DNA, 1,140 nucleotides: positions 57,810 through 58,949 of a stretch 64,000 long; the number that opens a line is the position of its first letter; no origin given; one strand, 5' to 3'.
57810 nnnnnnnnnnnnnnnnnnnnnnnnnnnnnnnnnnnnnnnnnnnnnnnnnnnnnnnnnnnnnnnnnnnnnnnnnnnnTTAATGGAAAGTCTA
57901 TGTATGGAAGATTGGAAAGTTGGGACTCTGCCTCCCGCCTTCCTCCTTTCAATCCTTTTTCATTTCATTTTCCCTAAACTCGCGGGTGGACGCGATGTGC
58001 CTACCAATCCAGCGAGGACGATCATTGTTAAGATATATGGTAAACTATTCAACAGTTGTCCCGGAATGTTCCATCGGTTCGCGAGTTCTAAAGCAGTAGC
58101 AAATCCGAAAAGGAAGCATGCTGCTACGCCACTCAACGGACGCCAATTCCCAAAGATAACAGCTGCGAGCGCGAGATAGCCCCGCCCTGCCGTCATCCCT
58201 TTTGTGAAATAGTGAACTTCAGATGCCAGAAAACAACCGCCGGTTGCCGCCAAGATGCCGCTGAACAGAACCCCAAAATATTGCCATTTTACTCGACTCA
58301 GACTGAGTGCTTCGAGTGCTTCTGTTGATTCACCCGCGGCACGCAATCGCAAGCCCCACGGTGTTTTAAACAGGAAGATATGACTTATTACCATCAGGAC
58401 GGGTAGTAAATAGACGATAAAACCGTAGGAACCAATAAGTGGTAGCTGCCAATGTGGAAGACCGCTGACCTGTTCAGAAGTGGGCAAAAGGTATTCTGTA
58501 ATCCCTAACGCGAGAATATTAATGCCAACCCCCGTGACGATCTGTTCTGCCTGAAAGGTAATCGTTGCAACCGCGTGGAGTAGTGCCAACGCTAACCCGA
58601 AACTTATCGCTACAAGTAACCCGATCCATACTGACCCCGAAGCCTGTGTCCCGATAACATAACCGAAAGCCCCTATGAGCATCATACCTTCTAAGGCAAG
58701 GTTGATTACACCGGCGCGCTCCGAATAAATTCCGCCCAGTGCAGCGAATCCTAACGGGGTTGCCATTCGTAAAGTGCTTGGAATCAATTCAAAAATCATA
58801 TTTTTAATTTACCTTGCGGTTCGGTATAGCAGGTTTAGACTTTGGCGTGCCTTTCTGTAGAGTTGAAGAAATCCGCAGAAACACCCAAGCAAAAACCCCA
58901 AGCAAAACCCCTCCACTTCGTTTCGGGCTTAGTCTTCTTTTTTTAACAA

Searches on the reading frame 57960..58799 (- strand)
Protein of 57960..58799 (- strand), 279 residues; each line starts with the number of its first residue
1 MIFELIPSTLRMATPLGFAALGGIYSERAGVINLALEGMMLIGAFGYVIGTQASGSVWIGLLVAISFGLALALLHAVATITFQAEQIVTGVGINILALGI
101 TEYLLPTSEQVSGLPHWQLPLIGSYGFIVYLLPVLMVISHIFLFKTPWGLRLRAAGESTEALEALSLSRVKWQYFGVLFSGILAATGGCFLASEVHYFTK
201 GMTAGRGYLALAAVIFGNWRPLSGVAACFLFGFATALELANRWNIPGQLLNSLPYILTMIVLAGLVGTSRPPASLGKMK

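Call 10: search_protein_families(library=pfam, proteins=[window:57960-58799:-], max_evalue=0.001)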
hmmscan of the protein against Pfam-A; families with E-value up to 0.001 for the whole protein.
window:57960-58799:- (279 aa): 1 family
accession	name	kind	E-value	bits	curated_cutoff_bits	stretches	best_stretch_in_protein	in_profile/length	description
PF02653.21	BPD_transp_2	-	1.4e-27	97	26.8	1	8-260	4-267/269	Branched-chain amino acid transport system / permease component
